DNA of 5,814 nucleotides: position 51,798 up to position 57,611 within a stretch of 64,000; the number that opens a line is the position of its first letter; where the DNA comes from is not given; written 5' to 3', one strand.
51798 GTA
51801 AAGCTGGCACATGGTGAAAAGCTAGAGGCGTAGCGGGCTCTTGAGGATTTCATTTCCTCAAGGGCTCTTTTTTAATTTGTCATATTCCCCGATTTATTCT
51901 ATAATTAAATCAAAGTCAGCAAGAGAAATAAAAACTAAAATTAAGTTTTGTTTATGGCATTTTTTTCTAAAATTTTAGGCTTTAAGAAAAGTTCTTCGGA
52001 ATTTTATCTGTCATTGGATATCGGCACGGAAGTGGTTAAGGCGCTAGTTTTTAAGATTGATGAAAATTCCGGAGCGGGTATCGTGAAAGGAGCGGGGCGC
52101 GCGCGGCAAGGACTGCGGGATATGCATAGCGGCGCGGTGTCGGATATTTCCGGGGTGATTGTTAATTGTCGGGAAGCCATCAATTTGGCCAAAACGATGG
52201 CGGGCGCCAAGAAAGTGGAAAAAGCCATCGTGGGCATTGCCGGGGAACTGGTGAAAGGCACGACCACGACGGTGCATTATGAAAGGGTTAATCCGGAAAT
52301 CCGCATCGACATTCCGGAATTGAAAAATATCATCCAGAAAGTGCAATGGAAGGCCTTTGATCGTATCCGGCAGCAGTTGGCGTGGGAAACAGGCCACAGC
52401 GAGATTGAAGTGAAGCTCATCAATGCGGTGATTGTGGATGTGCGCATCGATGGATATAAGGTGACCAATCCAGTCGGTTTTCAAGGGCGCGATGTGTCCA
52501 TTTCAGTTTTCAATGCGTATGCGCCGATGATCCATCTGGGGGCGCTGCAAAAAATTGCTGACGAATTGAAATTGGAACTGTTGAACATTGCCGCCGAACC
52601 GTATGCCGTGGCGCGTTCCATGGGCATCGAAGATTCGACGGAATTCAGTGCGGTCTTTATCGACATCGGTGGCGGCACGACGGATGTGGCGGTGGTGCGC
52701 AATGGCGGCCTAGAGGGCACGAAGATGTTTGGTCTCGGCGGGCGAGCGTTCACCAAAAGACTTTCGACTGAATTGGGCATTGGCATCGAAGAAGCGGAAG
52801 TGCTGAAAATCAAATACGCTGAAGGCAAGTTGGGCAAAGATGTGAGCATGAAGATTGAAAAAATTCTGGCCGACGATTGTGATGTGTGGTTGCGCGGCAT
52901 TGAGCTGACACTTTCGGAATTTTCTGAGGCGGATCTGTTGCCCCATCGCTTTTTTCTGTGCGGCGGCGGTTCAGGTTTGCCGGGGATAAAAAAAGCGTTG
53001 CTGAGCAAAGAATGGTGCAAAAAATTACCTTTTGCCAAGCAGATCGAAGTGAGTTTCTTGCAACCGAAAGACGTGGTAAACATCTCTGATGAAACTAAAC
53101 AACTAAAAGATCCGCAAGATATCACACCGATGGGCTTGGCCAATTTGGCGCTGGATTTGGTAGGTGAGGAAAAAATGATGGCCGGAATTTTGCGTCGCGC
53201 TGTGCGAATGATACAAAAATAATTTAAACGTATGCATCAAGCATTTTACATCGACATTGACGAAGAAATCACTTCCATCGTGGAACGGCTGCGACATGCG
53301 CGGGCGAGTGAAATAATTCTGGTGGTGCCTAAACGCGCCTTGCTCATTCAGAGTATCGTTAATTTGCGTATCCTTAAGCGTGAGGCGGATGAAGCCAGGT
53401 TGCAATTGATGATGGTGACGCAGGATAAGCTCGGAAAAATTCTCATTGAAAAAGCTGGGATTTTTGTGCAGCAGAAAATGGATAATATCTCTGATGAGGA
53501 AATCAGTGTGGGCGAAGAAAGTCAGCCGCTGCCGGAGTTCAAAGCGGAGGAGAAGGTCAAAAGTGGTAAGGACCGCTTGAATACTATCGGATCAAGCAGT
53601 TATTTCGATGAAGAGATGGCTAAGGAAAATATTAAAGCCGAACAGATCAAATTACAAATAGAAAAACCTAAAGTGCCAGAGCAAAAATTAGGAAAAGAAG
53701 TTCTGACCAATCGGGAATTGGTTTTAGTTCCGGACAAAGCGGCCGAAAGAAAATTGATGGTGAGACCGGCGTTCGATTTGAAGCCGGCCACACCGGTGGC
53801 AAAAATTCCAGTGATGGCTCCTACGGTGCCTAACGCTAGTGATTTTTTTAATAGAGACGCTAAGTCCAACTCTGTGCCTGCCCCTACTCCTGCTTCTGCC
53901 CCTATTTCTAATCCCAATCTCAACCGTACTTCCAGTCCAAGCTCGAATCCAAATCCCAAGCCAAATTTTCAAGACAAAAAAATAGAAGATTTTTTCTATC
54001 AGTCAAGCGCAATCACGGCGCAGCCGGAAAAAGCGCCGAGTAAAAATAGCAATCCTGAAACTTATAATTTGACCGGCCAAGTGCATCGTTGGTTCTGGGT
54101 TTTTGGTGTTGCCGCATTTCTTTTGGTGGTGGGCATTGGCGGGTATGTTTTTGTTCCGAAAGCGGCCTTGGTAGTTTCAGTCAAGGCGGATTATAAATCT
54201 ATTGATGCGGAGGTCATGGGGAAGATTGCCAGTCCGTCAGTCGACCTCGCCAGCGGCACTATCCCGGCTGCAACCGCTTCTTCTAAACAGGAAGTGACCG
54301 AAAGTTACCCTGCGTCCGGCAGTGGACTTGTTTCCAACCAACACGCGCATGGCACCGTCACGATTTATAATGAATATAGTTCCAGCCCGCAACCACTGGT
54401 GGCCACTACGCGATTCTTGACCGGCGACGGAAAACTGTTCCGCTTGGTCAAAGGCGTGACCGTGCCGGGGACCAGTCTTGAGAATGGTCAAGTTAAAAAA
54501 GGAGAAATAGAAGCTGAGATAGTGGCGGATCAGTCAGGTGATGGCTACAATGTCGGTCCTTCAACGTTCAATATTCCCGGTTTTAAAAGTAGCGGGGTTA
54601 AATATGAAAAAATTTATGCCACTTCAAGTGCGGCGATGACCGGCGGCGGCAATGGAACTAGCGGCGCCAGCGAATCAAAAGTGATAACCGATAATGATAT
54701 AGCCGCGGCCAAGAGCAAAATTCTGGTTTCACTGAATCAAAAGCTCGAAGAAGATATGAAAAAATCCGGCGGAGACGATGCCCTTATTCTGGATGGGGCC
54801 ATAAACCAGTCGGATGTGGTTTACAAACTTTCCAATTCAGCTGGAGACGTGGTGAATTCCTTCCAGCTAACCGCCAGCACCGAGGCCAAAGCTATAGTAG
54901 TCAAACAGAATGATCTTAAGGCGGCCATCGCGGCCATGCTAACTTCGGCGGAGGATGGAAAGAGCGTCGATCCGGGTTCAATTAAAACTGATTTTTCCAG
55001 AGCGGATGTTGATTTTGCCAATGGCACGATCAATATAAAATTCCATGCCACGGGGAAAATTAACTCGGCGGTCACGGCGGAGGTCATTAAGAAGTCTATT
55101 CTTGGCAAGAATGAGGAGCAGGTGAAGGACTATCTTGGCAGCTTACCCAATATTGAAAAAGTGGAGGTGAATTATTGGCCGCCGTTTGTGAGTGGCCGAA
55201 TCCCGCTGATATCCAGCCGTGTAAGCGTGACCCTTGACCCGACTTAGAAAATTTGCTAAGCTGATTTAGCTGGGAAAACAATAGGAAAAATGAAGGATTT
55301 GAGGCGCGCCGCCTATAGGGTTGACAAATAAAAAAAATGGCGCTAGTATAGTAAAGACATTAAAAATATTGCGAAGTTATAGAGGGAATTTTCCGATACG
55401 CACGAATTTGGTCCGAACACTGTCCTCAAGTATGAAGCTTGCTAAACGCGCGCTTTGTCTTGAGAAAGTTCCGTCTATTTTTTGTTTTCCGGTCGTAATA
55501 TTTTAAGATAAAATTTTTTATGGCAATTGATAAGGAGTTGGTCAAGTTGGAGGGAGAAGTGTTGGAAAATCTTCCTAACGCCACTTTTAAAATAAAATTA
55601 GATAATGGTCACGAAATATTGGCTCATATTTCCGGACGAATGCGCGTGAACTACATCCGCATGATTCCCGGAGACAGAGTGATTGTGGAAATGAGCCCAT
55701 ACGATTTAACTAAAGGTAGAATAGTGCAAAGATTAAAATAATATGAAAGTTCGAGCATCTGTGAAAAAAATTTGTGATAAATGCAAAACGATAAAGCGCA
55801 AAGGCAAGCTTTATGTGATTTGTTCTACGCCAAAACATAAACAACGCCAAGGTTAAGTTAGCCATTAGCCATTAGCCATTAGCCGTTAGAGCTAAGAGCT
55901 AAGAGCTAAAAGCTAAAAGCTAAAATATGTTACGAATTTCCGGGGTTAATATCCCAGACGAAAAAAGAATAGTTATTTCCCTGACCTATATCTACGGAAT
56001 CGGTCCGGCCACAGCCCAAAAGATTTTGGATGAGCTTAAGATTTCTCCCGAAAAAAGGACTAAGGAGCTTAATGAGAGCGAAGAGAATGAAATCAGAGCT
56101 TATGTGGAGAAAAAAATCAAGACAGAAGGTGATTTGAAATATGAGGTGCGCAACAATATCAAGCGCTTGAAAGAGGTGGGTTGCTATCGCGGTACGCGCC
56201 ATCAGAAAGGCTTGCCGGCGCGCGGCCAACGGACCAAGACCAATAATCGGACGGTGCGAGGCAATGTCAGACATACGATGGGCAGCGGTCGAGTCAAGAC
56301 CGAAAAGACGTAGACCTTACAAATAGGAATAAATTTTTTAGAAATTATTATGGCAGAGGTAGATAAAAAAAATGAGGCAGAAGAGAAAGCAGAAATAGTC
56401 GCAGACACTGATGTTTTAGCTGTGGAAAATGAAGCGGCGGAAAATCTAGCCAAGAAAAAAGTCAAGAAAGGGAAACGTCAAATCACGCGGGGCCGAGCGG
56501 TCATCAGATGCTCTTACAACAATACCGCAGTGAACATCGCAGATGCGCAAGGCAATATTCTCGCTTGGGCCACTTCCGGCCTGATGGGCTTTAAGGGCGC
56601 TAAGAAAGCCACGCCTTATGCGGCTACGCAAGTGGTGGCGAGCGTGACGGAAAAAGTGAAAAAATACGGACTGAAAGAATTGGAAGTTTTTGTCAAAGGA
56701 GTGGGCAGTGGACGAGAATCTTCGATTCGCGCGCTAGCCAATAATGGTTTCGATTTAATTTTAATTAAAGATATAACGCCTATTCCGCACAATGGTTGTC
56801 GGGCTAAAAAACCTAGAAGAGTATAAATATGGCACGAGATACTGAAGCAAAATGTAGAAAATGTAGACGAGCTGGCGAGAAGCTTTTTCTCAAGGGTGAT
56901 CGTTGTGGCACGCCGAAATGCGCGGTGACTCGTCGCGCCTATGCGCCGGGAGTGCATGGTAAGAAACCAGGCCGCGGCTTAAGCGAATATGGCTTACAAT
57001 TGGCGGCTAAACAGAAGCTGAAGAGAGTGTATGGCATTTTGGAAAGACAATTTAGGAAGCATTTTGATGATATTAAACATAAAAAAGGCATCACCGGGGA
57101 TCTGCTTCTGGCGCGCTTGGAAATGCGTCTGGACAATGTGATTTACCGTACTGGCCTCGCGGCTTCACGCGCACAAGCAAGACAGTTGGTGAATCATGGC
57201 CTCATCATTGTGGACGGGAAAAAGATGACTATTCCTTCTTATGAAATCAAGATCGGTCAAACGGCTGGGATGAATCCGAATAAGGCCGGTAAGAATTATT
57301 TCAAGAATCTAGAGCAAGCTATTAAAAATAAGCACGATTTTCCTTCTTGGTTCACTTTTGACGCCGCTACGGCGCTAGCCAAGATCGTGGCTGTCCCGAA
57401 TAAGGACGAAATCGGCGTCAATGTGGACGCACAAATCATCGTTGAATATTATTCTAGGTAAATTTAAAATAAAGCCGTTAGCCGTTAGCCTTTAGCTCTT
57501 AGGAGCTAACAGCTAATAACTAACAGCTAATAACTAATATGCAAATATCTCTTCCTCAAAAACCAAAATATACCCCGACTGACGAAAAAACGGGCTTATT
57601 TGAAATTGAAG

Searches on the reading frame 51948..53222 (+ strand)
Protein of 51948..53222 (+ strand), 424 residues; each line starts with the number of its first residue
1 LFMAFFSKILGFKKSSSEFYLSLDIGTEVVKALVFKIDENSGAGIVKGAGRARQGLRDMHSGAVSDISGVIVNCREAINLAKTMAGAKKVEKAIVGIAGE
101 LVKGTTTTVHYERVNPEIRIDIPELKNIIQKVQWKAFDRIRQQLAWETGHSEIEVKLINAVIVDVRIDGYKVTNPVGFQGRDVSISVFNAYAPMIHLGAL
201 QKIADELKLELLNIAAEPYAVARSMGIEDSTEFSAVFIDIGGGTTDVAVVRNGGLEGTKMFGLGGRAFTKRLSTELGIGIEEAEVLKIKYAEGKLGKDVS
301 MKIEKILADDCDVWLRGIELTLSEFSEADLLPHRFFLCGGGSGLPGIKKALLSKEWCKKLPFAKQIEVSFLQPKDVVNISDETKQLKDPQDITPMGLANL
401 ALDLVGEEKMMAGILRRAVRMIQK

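Call 71: search_protein_families(library=pfam, proteins=[window:51948-53222:+], max_evalue=0.00001)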
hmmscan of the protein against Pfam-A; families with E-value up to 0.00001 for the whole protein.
window:51948-53222:+ (424 aa): 3 families
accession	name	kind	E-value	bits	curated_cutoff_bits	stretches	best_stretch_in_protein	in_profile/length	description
PF14450.12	FtsA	-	1.9e-15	57.8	31.8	1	236-351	1-99/127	Cell division protein FtsA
PF06723.19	MreB_Mbl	-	4.8e-07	29.4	27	0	199-292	111-210/327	MreB/Mbl protein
PF11104.14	PilM_2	-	3.5e-06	26.6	27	1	234-352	181-295/340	Type IV pilus assembly protein PilM;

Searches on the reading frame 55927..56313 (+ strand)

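Call 71: search_protein_families(library=pfam, proteins=[window:55927-56313:+], max_evalue=0.00001)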
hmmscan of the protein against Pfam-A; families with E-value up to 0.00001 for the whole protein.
window:55927-56313:+ (128 aa): 1 family
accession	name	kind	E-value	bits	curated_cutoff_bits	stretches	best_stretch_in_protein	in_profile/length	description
PF00416.27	Ribosomal_S13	-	1e-31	110.4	31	1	3-109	1-128/128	Ribosomal protein S13/S18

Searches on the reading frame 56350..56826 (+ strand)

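Call 71: search_protein_families(library=pfam, proteins=[window:56350-56826:+], max_evalue=0.00001)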
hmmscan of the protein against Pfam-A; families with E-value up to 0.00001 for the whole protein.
window:56350-56826:+ (158 aa): 1 family
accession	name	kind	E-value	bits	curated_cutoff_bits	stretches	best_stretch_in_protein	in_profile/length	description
PF00411.24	Ribosomal_S11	-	1.9e-37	128.4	25.1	1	48-157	1-110/110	Ribosomal protein S11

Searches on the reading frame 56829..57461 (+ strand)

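Call 71: search_protein_families(library=pfam, proteins=[window:56829-57461:+], max_evalue=0.00001)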
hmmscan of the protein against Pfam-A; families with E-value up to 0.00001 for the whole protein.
window:56829-57461:+ (210 aa): 2 families
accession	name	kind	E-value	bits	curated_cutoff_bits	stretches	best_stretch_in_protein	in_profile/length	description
PF00163.24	Ribosomal_S4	-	7.8e-25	87.9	23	1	4-98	2-95/95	Ribosomal protein S4/S9 N-terminal domain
PF01479.30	S4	-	3.1e-16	59.3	22.8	1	99-144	1-46/48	S4 domain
